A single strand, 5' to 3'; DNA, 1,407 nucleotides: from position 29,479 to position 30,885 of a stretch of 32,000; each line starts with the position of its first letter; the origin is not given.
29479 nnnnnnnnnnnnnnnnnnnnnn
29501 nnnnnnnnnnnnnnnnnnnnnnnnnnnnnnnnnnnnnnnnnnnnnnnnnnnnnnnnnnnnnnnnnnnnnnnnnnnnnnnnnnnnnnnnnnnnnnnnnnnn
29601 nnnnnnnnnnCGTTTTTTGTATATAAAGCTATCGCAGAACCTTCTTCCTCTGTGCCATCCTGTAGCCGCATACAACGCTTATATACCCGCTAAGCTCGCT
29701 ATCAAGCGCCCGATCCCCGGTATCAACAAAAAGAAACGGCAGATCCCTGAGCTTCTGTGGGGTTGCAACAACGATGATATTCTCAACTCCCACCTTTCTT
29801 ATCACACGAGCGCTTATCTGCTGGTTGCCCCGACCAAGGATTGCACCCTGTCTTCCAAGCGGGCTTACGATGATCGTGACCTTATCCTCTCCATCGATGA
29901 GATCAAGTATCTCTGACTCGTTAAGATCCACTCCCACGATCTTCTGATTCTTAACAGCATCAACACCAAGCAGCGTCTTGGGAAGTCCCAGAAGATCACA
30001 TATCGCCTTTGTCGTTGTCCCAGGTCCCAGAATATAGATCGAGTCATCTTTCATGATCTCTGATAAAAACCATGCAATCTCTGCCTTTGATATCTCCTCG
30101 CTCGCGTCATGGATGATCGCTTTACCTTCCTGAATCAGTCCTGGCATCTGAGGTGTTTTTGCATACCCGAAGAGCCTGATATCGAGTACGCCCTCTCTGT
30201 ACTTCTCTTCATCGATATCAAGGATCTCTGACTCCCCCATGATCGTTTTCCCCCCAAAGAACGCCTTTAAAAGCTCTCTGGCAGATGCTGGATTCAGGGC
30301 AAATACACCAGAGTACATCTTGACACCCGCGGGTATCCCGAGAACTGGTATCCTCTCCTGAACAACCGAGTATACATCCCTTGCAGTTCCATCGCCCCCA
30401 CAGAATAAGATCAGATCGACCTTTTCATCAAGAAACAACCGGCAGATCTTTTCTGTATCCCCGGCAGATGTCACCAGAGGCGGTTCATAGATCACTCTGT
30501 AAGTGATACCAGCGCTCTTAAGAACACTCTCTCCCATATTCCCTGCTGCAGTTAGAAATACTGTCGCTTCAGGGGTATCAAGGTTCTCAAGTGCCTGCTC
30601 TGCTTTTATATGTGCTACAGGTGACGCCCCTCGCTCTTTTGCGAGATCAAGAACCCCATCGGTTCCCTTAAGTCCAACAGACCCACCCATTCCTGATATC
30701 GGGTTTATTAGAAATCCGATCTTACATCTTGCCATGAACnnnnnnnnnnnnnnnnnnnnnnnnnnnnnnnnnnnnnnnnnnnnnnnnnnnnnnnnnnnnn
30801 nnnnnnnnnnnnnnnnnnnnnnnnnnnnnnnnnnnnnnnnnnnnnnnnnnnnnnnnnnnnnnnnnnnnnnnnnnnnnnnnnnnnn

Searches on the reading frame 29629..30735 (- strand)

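Call 68: search_protein_families(library=ncbifam, proteins=[window:29629-30735:-], max_evalue=0.001)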
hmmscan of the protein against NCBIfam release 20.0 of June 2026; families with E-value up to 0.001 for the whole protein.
window:29629-30735:- (368 aa): 1 family
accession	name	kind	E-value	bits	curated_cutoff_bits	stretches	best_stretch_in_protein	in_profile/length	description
NF002521.0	PRK01911.1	equivalog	0.00056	19.4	309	1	102-178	61-136/292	NAD kinase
